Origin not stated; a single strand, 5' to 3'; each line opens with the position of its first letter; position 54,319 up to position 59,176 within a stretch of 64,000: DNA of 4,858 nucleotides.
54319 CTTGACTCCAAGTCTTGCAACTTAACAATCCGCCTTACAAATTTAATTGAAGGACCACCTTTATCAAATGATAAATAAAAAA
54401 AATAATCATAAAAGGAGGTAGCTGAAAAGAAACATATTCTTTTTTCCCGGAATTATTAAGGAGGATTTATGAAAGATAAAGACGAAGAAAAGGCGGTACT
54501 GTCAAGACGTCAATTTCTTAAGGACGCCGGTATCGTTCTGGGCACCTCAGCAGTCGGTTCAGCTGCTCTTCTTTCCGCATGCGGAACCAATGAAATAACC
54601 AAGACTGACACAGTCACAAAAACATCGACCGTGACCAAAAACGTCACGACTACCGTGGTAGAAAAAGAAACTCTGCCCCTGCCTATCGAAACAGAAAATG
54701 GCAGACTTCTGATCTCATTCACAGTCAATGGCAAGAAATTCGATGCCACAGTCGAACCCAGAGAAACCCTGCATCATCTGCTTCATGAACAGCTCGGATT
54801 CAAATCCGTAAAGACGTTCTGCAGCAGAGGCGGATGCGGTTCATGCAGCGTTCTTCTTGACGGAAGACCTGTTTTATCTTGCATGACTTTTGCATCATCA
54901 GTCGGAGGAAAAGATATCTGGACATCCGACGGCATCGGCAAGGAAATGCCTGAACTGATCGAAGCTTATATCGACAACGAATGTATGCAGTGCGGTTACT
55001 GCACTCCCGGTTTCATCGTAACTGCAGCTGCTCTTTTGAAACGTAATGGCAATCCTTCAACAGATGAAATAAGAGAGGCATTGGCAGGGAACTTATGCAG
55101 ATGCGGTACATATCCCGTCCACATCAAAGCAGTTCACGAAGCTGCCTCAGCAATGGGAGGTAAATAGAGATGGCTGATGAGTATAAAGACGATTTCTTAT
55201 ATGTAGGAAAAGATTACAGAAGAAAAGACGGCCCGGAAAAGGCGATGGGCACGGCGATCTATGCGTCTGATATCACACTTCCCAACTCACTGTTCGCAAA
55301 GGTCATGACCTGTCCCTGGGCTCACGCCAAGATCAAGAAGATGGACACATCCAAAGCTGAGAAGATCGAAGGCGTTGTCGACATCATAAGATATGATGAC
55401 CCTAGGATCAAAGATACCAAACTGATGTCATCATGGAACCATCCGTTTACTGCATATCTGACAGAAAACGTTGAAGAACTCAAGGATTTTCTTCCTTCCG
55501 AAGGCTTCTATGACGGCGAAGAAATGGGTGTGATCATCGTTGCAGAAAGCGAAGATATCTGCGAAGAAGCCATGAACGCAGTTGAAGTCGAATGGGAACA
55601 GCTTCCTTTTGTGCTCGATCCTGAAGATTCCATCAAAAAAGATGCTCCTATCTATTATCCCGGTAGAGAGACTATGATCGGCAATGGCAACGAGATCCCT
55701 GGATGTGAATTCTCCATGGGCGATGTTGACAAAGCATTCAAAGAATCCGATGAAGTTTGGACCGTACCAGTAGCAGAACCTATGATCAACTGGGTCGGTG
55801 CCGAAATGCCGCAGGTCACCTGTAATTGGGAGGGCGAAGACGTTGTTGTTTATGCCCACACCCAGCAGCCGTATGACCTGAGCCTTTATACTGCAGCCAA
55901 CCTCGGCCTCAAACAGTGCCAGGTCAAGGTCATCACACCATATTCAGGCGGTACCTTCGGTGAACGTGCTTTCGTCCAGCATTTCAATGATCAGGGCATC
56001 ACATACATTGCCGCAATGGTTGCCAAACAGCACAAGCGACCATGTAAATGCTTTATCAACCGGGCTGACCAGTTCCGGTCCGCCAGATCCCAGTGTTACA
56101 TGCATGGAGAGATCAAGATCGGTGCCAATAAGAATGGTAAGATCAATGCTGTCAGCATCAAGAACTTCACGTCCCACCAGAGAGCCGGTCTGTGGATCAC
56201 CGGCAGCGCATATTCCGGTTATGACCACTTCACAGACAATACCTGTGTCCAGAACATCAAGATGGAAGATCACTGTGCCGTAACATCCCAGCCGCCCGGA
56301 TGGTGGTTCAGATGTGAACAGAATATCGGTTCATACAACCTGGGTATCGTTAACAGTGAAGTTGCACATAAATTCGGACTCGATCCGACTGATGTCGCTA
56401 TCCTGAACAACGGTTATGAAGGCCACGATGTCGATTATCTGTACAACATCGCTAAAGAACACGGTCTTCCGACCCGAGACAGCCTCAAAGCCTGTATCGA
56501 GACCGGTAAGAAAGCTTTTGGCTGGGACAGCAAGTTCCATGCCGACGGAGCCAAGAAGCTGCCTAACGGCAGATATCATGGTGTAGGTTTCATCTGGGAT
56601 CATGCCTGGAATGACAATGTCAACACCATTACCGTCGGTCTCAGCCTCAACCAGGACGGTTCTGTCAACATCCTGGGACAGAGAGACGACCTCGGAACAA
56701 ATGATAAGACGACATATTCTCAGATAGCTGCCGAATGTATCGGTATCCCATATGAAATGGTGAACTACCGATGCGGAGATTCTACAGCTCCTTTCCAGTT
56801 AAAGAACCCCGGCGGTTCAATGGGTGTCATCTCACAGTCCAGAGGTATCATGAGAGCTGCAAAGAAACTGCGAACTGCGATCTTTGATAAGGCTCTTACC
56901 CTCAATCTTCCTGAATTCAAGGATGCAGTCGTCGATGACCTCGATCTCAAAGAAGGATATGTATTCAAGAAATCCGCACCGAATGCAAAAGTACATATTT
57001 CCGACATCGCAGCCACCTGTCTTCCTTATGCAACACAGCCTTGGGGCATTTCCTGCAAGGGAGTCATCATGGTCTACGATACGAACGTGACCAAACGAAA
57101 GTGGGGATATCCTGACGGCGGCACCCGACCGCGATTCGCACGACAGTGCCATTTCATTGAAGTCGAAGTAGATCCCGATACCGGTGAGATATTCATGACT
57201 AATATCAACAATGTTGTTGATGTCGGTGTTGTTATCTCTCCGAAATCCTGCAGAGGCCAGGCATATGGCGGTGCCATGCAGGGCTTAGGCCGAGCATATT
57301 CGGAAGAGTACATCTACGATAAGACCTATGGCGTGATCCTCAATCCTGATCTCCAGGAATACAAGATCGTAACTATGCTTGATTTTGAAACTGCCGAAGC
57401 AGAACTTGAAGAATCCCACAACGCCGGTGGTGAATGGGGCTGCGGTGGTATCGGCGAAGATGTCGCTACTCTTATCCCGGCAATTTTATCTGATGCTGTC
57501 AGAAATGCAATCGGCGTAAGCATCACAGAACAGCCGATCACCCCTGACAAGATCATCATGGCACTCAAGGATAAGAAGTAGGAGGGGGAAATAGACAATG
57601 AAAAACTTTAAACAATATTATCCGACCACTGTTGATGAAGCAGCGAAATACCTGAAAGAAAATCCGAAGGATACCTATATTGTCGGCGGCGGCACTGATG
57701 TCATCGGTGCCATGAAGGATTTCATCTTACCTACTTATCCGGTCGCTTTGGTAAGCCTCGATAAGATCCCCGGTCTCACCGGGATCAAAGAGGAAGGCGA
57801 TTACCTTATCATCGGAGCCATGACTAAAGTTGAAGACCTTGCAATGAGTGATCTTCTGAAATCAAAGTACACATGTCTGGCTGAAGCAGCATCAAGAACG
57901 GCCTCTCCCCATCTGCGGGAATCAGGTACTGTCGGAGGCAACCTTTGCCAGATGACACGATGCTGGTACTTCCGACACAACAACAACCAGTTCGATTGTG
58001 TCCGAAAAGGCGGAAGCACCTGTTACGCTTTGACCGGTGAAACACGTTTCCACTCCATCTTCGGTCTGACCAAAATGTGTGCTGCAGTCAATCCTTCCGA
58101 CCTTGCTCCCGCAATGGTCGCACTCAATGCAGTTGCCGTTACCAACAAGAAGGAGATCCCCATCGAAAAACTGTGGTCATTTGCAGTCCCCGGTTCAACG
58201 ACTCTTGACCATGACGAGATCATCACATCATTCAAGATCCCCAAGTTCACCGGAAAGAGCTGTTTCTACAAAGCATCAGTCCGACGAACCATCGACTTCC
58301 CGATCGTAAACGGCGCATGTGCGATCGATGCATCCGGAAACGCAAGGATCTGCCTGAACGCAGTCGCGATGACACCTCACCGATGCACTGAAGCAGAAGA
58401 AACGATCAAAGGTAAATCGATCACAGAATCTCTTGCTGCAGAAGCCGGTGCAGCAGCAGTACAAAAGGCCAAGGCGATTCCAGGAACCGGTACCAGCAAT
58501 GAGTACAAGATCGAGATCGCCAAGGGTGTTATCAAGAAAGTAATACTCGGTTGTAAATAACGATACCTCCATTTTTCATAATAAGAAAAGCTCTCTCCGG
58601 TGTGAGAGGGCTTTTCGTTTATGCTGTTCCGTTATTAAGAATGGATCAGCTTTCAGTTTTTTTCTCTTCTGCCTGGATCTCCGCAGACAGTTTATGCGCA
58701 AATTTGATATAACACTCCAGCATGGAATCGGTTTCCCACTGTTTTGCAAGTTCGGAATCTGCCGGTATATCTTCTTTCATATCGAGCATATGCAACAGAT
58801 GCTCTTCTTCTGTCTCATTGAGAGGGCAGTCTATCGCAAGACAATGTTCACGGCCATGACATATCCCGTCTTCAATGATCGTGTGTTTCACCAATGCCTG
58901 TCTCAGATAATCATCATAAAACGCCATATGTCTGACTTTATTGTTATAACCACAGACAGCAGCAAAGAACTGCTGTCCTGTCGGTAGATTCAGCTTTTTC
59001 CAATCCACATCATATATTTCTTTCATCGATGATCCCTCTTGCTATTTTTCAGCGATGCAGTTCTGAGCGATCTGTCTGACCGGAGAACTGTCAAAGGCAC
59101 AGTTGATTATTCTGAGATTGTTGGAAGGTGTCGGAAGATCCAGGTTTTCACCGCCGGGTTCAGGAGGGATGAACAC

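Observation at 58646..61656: Minus-strand three-gene unit (fused regulator, 427-aa orphan, 126-aa Cys/His protein) converging on molybdoenzyme operon 2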

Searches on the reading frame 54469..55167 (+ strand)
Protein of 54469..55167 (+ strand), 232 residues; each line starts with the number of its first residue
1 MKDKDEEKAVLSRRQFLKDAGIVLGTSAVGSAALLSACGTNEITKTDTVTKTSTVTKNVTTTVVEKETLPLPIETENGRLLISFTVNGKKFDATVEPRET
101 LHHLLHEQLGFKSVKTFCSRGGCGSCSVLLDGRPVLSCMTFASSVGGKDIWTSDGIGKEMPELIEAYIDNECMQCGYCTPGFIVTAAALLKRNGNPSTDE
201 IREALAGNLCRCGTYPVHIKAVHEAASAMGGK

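Call 41: search_protein_families(library=ncbifam, proteins=[window:54469-55167:+], max_evalue=1e-10)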
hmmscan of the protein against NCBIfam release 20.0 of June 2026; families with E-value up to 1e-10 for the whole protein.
window:54469-55167:+ (232 aa): 11 families
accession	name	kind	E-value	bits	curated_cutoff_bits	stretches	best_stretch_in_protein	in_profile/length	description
NF041020.1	glyceraldDH_gamma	equivalog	3.3e-45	153.6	290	1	78-229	9-162/164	glyceraldehyde dehydrogenase subunit gamma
NF043084.2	XdhC_XDHase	equivalog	1.1e-41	141.8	217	1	82-225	3-149/151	xanthine dehydrogenase subunit XdhC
TIGR03198.1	pucE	equivalog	2.1e-37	127.9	254.3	1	82-226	4-149/151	xanthine dehydrogenase subunit E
TIGR03193.1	4hydroxCoAred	equivalog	4.6e-37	127.2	257.8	1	82-226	2-148/148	4-hydroxybenzoyl-CoA reductase subunit gamma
NF045668.1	pterin_aldehy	equivalog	3.4e-36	124.7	1100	1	84-231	5-157/905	molybdopterin-dependent aldehyde oxidoreductase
NF007387.0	PRK09908.1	equivalog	3.9e-36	123.9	212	1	81-225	8-155/159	xanthine dehydrogenase iron sulfur-binding subunit XdhC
TIGR03311.1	Se_dep_XDH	equivalog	1.5e-33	115.9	830.45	1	83-229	2-147/848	selenium-dependent xanthine dehydrogenase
NF008514.0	PRK11433.1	equivalog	1.6e-32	112.8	322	1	49-228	19-216/218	aldehyde dehydrogenase iron-sulfur subunit PaoA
TIGR02963.1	xanthine_xdhA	equivalog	1.1e-26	93.5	467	1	82-226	1-158/468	xanthine dehydrogenase small subunit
TIGR02969.1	mam_aldehyde_ox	subfamily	2.2e-19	68.5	1912.3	1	83-223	4-158/1330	aldehyde oxidase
TIGR03313.1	Se_sel_red_Mo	hypoth_equivalog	7.4e-13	47.1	1101.9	1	84-226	1-145/951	molybdopterin-dependent oxidoreductase Mo/Fe-S-binding subunit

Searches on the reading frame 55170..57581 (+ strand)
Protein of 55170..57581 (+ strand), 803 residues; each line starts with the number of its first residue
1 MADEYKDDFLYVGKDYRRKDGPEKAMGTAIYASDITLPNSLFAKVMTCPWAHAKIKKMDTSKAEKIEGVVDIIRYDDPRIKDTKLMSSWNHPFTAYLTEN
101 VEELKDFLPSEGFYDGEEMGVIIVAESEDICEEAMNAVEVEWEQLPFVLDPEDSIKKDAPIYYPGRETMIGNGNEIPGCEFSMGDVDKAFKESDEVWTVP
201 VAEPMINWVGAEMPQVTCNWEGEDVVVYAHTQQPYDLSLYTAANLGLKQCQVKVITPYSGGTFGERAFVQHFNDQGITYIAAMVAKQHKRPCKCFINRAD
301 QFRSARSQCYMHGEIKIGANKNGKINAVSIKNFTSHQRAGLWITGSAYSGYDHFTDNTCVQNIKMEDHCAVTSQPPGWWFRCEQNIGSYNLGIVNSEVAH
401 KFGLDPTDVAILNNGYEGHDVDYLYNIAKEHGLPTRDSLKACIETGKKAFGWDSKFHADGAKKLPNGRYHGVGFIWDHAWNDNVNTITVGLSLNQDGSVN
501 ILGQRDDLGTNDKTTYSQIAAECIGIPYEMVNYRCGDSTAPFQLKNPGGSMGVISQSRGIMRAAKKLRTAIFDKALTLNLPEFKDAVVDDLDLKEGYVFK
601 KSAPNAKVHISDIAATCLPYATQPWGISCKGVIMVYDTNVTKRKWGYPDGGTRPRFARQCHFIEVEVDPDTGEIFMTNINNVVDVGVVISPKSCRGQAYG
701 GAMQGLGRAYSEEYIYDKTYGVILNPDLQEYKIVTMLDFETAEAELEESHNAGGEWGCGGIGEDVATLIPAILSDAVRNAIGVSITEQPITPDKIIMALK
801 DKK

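Call 41: search_protein_families(library=ncbifam, proteins=[window:55170-57581:+], max_evalue=1e-10)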
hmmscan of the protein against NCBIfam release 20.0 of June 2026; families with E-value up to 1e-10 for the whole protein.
window:55170-57581:+ (803 aa): 13 families
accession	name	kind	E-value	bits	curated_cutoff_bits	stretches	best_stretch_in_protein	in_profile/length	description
NF043082.1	XdhA_XDHase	equivalog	2.4e-90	303.8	780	1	12-802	1-755/758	xanthine dehydrogenase subunit XdhA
NF007426.0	PRK09970.1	equivalog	2.5e-88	297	916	1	11-800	5-756/761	xanthine dehydrogenase molybdenum-binding subunit XdhA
TIGR03194.1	4hydrxCoA_A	equivalog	3.3e-86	290.3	994.55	1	20-799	5-746/746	4-hydroxybenzoyl-CoA reductase subunit alpha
NF041671.1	peri_hyde_PaoC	equivalog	1e-65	222.5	1180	2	5-588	11-551/735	aldehyde oxidoreductase molybdenum-binding subunit PaoC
NF041018.1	glyceraldDH_alpha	equivalog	1.1e-62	212.6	790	1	11-796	2-741/741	glyceraldehyde dehydrogenase subunit alpha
TIGR03313.1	Se_sel_red_Mo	hypoth_equivalog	4e-53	180.4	1101.9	2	182-800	360-950/951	molybdopterin-dependent oxidoreductase Mo/Fe-S-binding subunit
NF040766.1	CODH_aero_grp5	exception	4.9e-50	170.5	950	1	11-795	4-781/785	aerobic carbon-monoxide dehydrogenase large subunit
TIGR03196.1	pucD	equivalog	1.3e-48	166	783.65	1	11-796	2-755/763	xanthine dehydrogenase subunit D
NF045668.1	pterin_aldehy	equivalog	2e-42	145.3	1100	1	6-800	169-905/905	molybdopterin-dependent aldehyde oxidoreductase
TIGR02416.1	CO_dehy_Mo_lg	equivalog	7.6e-36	123.6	991.15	2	27-336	8-311/770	aerobic carbon-monoxide dehydrogenase large subunit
TIGR03311.1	Se_dep_XDH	equivalog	9.3e-36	123.2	830.45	1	12-576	162-683/848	selenium-dependent xanthine dehydrogenase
TIGR02965.1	xanthine_xdhB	equivalog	9.8e-28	96.8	849.5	1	14-413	3-374/758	xanthine dehydrogenase molybdopterin binding subunit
TIGR02969.1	mam_aldehyde_ox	subfamily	1.3e-26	92.4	1912.3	1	18-427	582-960/1330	aldehyde oxidase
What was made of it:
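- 54469..58560 (+): Molybdoenzyme operon 2, with three genes:
- FeS subunit carrying a Tat signal and lipobox (54469-55167).
- Mo subunit (55170-57581).
- FAD subunit with a 4-HBCR/PaoB-like Cys insert (57598-58560). NCBIfam hits are XDH-family but all below equivalog cut-offs (call 41).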

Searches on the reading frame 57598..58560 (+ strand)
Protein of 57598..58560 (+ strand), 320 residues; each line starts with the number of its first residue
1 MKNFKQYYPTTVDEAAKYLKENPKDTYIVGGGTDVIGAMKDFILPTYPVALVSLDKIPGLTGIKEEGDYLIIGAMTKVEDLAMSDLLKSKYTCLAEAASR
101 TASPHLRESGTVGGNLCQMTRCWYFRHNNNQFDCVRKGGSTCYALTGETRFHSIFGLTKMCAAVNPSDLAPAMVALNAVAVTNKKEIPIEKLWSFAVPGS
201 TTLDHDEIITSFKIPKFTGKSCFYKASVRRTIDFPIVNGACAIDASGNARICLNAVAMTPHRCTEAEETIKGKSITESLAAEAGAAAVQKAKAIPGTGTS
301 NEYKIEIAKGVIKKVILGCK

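Call 41: search_protein_families(library=ncbifam, proteins=[window:57598-58560:+], max_evalue=1e-10)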
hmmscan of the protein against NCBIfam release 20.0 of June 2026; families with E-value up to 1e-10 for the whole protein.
window:57598-58560:+ (320 aa): 7 families
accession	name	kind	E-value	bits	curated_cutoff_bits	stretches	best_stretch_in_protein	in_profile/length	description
TIGR03195.1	4hydrxCoA_B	equivalog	2.6e-43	148.4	404.55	1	2-316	3-316/321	4-hydroxybenzoyl-CoA reductase subunit beta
NF043083.1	XdhB_XDHase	equivalog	1e-37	129.9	310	2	5-118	5-117/289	xanthine dehydrogenase subunit XdhB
NF041019.1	glyceraldDH_beta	equivalog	4.1e-36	124.6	350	2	165-316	119-277/280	glyceraldehyde dehydrogenase subunit beta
NF007427.0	PRK09971.1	equivalog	1.9e-33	116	287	2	3-118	3-117/292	xanthine dehydrogenase FAD-binding subunit XdhB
TIGR02963.1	xanthine_xdhA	equivalog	2.8e-25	88.9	467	2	6-117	195-301/468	xanthine dehydrogenase small subunit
TIGR03199.1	pucC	equivalog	3.6e-21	75.6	306.05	1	9-118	1-108/264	xanthine dehydrogenase subunit C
TIGR03312.1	Se_sel_red_FAD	hypoth_equivalog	4.3e-12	45.8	241.5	0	161-319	107-250/257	molybdopterin-dependent oxidoreductase FAD-binding subunit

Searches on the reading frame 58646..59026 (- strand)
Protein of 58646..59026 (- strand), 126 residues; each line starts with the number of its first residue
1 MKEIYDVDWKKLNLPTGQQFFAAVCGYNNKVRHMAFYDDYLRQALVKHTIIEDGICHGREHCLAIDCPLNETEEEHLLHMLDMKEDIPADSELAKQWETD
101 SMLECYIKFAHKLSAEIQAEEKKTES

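Call 3: search_protein_families(library=pfam, proteins=[window:58646-59026:-], max_evalue=0.1)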
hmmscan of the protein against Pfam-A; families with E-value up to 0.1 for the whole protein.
window:58646-59026:- (126 aa): 0 families

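Call 4: search_protein_families(library=ncbifam, proteins=[window:58646-59026:-], max_evalue=0.1)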
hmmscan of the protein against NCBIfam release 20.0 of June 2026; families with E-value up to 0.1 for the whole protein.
window:58646-59026:- (126 aa): 0 families

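Call 8: find_homologous_proteins(query=window:58646-59026:-)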
Query window:58646-59026:- (126 aa): 7 proteins with E <= 0.001 among 12 candidates.
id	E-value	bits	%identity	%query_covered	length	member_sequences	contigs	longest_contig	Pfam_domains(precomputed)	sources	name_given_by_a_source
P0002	2.7e-81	288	100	100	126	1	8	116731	-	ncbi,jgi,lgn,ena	jgi:hypothetical protein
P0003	3.3e-39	152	61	86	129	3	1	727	-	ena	-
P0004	2.5e-38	149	57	94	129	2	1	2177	-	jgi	jgi:hypothetical protein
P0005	2.5e-38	149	57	94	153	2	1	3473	-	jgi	jgi:hypothetical protein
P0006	1.7e-37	147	54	96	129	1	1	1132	-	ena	-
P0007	3.0e-33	133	50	97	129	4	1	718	-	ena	-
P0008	5.1e-32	129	50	96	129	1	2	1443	-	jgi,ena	-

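Call 10: find_encoding_contigs(protein=P0005, flank=5000)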
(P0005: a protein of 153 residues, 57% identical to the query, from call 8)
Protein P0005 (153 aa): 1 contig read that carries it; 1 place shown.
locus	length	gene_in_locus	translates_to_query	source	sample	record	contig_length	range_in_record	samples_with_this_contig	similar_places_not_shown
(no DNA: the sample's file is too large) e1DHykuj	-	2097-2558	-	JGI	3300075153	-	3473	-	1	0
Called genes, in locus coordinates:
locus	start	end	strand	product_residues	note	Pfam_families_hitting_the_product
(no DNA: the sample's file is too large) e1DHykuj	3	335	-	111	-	?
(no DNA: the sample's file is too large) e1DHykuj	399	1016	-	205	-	-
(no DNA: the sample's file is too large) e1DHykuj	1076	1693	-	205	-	-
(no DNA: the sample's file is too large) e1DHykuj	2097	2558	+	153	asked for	-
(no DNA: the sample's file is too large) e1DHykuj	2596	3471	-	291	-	?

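Call 11: find_encoding_contigs(protein=P0004, flank=5000)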
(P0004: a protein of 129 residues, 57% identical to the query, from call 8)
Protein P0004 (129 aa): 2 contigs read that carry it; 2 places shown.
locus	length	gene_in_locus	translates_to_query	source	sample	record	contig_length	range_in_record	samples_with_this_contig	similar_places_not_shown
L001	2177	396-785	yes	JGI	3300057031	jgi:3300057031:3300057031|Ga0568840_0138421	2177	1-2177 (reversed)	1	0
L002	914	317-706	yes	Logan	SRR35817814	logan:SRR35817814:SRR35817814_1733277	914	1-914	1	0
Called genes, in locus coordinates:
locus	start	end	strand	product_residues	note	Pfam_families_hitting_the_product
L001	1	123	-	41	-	?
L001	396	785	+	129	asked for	-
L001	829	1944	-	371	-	PF02618:YceG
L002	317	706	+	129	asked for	-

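Call 35: predict_structure(alignment_id=A1)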
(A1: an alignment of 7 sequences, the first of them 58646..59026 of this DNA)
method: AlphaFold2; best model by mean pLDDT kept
length: 126 residues; sequences in the alignment: 7
mean_pLDDT: 69.8   pTM: 0.61
mean pLDDT of the five models: 69.8, 62.1, 56.4, 56.1, 54.5
residues with pLDDT >= 90: 2; 70-90: 74; 50-70: 36; < 50: 14
segments of 3 or more residues with pLDDT < 50: 73-84
pLDDT, mean of each block of 10 residues (from residue 1): 82 68 75 65 73 68 56 47 64 88 78 77 63
secondary structure, 60 per line:
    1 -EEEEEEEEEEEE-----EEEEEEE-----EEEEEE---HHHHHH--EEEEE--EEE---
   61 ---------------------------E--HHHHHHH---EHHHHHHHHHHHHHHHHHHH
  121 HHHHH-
elements in order: E2-13 E19-25 E31-36 H40-45 E48-52 E55-57 H91-97 H102-125

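Call 59: fold_search(model_id=the predicted structure, library=pdb)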
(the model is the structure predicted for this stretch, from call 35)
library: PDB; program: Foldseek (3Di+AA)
matches with E <= 10: 527; with E <= 0.001: 0
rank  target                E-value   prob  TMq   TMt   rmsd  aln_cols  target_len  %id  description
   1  5ly5                  1.6e-01  0.33  0.24  0.32   6.4        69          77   12  Arcadin-1 from Pyrobaculum calidifontis (released 2017-01-18)
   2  3f2b_A                4.3e-01  0.28  0.22  0.04   6.1        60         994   18  DNA Polymerase PolC from Geobacillus kaustophilus complex with DNA, dGTP, Mg and Zn (released 2009-01-20)
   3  8s4t_A                4.8e-01  0.21  0.23  0.22   5.4        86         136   15  DNA bound structure of PrgE from plasmid pCF10 (released 2024-05-29)
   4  5yun_C                6.6e-01  0.12  0.18  0.21   8.2        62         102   10  Crystal structure of SSB complexed with myc (released 2018-10-10)
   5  3f2c_A                8.5e-01  0.18  0.22  0.04   6.2        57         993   18  DNA Polymerase PolC from Geobacillus kaustophilus complex with DNA, dGTP and Mn (released 2009-01-20)
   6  1ue7_C                9.0e-01  0.23  0.23  0.28   6.1        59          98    8  Crystal structure of the single-stranded dna-binding protein from mycobacterium tuberculosis (released 2004-02-10)
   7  4oww_B                9.0e-01  0.10  0.18  0.20   9.1        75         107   11  Structural basis of SOSS1 in complex with a 35nt ssDNA (released 2014-04-16)
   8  6cqk_B                9.6e-01  0.18  0.22  0.28   6.6        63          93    5  Crystal Structure of mitochondrial single-stranded DNA binding proteins from S. cerevisiae, Rim1 (Form1) (released 2018-05-30)
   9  3lgj_A                9.6e-01  0.13  0.20  0.25   7.1        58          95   14  Crystal structure of single-stranded binding protein (ssb) from Bartonella henselae (released 2010-02-16)
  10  5yun_D                1.1e+00  0.10  0.18  0.21   8.1        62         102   10  Crystal structure of SSB complexed with myc (released 2018-10-10)
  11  9a8g_B                1.2e+00  0.14  0.20  0.17   7.3        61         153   13  Structural Basis for Mis18 Complex Assembly (released 2024-05-24)
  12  6cqo_H                1.2e+00  0.13  0.21  0.27   7.4        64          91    5  Crystal Structure of mitochondrial single-stranded DNA binding proteins from S. cerevisiae (SeMet Labeled), Rim1 (Form (released 2018-05-30)
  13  1qg7_A                1.2e+00  0.12  0.17  0.30   5.6        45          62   27  STROMA CELL-DERIVED FACTOR-1ALPHA (SDF-1ALPHA) (released 2001-02-28)
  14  6cqk_A                1.3e+00  0.13  0.22  0.28   7.4        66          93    3  Crystal Structure of mitochondrial single-stranded DNA binding proteins from S. cerevisiae, Rim1 (Form1) (released 2018-05-30)
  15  7sk7_B                1.3e+00  0.12  0.19  0.32   5.7        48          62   27  Cryo-EM structure of human ACKR3 in complex with CXCL12, a small molecule partial agonist CCX662, and an extracellular (released 2022-07-27)
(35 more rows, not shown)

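Call 64: search_solved_structures(query=A1, max_evalue=5)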
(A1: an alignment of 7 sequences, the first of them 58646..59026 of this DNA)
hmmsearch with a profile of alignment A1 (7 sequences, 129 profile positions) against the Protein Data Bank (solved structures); distinct sequences matched with E-value up to 5: 9.
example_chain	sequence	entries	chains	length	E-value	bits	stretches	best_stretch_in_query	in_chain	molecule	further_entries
1lm4_A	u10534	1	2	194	0.041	17.1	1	41-102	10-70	peptide deformylase PDF1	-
1lmh_A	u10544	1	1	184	0.13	15.5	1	44-102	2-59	PROTEIN (S.aureus peptide deformylase)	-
1lqw_A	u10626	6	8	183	0.13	15.5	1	44-102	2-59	PEPTIDE DEFORMYLASE PDF1 | Peptide deformylase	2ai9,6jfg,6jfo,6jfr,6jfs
6jfq_A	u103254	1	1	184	0.13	15.5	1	44-102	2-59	Peptide deformylase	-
1q1y_A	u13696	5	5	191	0.15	15.4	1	44-102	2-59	Peptide deformylase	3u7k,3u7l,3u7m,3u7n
1xxq_A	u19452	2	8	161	0.94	12.7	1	8-45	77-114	mannose-binding lectin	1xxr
5zwn_R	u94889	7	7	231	0.95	12.7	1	23-89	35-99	U1 small nuclear ribonucleoprotein C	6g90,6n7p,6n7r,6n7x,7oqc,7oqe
8w2o_B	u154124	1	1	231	1.4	12.2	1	26-89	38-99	U1 small nuclear ribonucleoprotein C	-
4v58_A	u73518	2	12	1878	1.8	11.8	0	12-60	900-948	FATTY ACID SYNTHASE ALPHA SUBUNITS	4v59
